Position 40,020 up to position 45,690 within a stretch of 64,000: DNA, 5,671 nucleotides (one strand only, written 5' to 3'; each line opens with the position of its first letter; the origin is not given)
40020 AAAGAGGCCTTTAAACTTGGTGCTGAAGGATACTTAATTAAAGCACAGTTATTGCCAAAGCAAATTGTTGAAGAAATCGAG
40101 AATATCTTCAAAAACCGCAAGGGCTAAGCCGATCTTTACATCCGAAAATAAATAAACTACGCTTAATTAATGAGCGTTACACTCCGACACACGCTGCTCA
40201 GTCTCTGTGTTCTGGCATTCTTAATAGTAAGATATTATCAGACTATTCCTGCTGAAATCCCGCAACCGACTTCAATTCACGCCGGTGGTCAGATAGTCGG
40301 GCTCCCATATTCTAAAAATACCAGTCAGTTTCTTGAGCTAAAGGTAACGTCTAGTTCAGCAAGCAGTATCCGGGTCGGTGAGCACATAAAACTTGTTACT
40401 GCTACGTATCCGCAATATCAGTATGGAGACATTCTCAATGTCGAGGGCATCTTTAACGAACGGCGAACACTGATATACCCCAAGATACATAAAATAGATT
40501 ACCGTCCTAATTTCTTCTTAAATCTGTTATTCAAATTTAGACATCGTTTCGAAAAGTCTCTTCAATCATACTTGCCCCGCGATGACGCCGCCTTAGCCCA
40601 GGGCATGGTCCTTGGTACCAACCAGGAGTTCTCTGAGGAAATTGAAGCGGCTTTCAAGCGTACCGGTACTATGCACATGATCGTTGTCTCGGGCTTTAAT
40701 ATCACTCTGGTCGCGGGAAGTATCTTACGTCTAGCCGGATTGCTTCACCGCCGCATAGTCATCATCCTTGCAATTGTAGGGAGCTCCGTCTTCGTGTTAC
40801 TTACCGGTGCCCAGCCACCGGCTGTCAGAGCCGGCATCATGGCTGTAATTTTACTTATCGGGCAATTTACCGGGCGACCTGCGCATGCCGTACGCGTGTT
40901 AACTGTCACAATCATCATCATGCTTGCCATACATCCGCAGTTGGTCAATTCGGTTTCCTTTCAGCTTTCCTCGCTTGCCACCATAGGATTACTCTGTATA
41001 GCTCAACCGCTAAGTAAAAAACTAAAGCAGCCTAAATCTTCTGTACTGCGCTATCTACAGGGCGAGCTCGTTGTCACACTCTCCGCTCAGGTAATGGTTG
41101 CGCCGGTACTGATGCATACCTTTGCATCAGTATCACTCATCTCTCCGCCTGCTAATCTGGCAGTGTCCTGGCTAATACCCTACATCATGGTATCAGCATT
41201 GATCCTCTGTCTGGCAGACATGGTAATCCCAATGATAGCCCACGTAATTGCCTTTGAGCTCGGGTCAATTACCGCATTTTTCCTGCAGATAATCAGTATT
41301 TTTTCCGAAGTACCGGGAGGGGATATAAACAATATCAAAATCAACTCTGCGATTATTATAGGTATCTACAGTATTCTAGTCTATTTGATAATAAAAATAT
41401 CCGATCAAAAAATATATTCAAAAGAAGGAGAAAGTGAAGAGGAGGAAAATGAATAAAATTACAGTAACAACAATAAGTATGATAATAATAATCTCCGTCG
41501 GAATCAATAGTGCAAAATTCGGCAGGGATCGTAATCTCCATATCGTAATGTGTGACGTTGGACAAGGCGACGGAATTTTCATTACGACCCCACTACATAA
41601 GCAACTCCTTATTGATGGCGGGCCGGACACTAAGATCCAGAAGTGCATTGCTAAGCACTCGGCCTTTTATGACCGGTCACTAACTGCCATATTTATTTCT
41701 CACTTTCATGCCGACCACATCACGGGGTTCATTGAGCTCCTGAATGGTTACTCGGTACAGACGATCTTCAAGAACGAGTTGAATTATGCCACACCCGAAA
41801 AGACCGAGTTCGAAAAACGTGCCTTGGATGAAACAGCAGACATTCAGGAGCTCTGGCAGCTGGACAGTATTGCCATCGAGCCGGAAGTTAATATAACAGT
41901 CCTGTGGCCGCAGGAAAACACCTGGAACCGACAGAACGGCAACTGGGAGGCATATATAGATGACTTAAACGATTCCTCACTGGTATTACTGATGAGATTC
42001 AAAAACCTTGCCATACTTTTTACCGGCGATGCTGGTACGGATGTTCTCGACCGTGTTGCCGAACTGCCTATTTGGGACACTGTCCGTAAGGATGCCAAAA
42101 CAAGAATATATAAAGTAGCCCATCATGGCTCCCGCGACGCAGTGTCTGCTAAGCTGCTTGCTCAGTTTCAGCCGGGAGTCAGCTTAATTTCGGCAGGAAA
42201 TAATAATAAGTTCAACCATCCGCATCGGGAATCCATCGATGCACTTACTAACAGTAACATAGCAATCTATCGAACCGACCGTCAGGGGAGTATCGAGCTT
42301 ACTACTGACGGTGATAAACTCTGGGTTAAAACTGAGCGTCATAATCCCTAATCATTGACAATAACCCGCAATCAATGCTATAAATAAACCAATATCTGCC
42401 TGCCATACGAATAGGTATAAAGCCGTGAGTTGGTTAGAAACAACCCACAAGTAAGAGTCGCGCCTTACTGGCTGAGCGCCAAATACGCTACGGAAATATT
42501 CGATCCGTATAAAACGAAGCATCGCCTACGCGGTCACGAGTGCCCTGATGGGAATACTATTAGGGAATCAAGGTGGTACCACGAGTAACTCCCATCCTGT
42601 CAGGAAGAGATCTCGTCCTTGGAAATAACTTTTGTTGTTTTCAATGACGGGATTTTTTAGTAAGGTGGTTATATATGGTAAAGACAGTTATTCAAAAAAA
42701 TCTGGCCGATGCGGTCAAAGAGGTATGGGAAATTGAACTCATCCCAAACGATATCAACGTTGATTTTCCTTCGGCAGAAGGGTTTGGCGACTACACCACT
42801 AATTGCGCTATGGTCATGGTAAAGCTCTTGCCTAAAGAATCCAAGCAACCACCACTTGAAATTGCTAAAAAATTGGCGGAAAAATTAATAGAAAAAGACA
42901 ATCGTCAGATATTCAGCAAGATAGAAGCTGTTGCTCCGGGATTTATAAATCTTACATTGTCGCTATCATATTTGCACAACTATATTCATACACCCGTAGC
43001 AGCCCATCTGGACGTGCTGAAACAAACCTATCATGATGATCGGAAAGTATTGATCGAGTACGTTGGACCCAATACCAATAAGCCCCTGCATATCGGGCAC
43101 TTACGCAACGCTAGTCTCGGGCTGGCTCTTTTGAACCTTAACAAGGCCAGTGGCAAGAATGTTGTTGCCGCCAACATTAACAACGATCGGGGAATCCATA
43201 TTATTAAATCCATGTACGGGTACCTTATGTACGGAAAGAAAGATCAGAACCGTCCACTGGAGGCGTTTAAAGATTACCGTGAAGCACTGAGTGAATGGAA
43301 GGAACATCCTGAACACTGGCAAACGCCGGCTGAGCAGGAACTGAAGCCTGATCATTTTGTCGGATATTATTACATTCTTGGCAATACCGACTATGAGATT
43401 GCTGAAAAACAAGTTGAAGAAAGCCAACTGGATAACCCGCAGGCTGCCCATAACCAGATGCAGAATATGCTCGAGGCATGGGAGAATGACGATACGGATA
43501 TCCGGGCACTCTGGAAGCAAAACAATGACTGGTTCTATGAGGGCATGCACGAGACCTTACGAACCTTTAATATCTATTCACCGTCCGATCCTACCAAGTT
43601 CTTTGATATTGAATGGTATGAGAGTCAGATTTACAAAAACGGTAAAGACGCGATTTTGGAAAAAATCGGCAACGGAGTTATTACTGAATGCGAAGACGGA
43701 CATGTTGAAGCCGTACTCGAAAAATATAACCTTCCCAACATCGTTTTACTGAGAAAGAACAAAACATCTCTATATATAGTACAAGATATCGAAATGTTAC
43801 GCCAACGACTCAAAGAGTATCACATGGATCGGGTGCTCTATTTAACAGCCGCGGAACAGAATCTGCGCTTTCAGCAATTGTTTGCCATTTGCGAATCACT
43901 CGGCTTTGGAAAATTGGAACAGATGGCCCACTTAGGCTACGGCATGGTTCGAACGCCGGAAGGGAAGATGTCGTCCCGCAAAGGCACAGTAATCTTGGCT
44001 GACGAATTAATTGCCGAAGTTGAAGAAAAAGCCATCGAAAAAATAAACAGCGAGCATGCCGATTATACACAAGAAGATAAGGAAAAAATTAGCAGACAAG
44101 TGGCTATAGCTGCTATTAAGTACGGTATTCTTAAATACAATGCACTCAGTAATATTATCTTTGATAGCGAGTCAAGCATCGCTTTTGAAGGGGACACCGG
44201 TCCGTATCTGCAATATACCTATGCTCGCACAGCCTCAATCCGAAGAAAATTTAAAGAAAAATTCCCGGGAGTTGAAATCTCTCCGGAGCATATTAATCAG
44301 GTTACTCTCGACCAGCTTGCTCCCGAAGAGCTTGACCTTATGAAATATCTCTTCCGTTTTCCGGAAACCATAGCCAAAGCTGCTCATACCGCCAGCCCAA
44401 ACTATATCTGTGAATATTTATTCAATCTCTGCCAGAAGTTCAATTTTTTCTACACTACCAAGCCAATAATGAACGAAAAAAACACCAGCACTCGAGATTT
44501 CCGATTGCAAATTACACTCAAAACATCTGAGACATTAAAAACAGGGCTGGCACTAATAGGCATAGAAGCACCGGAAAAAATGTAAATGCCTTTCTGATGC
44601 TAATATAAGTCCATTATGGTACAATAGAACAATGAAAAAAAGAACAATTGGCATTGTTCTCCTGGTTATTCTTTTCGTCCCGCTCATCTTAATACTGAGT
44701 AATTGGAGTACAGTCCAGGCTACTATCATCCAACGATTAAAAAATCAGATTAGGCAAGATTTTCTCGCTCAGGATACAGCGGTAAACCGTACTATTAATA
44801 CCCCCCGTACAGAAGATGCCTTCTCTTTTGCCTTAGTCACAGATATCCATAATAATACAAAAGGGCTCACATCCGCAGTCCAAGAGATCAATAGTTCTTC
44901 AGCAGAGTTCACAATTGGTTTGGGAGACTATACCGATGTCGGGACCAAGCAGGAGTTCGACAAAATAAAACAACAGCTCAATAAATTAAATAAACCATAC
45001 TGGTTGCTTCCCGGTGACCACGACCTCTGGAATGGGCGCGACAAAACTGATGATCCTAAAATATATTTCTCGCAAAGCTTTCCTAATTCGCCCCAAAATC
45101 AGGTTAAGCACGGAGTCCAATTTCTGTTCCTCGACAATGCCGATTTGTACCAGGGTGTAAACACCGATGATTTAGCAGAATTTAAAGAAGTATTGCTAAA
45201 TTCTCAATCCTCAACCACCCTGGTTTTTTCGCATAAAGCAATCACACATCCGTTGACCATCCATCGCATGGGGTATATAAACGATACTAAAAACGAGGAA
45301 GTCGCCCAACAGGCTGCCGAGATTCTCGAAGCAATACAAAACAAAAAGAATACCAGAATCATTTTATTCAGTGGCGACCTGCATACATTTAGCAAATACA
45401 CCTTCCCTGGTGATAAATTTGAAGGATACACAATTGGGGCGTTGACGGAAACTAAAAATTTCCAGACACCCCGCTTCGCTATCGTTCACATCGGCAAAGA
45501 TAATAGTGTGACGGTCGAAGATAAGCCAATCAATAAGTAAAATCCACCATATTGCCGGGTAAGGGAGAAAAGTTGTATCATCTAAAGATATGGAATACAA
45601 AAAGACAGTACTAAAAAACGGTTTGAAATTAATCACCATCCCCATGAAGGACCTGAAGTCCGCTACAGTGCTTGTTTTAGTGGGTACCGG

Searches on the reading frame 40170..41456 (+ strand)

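Call 10: search_protein_families(library=pfam, proteins=[window:40170-41456:+], max_evalue=0.001)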
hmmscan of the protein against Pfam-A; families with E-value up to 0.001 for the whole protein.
window:40170-41456:+ (428 aa): 1 family
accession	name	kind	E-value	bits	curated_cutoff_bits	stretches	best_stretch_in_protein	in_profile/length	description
PF03772.21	Competence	-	5.4e-53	180.5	23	1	146-410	1-267/270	Competence protein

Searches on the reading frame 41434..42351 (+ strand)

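Call 10: search_protein_families(library=pfam, proteins=[window:41434-42351:+], max_evalue=0.001)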
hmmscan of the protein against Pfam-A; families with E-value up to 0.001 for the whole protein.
window:41434-42351:+ (305 aa): 2 families
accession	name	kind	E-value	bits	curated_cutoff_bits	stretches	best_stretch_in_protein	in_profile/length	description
PF00753.33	Lactamase_B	-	3.4e-08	34.1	22.7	1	48-255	9-195/196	Metallo-beta-lactamase superfamily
PF12706.13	Lactamase_B_2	-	6.7e-06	26.3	27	1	58-165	3-116/200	Beta-lactamase superfamily domain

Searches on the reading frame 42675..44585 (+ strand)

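Call 10: search_protein_families(library=pfam, proteins=[window:42675-44585:+], max_evalue=0.001)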
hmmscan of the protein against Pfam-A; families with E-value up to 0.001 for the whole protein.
window:42675-44585:+ (636 aa): 3 families
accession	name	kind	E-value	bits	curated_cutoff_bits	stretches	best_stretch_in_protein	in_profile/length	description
PF00750.26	tRNA-synt_1d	-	4.9e-39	134.7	23.3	2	251-497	107-348/349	tRNA synthetases class I (R), catalytic domain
PF05746.21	DALR_1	-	1.9e-30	105.8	22.3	1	512-636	1-117/117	DALR anticodon binding domain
PF03485.21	Arg_tRNA_synt_N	-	1.6e-16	61.1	21.5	1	5-95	2-85/85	Arginyl tRNA synthetase N terminal domain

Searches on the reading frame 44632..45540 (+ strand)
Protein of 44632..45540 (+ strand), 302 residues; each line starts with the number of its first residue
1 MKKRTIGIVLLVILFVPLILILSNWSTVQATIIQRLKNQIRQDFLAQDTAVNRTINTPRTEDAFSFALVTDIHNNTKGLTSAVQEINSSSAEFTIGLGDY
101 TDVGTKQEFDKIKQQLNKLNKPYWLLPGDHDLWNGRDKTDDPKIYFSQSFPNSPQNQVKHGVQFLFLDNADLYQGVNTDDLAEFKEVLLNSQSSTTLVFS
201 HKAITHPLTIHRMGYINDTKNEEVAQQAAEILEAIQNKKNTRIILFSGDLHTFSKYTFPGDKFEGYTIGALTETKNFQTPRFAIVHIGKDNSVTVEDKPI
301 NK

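Call 10: search_protein_families(library=pfam, proteins=[window:44632-45540:+], max_evalue=0.001)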
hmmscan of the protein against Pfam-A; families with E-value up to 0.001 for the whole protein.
window:44632-45540:+ (302 aa): 2 families
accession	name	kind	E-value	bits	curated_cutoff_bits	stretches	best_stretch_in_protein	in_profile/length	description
PF00149.33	Metallophos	-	2.8e-11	44.7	21.5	1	65-252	2-190/191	Calcineurin-like phosphoesterase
PF12850.12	Metallophos_2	-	0.00091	19.7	27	0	66-223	3-91/154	Calcineurin-like phosphoesterase superfamily domain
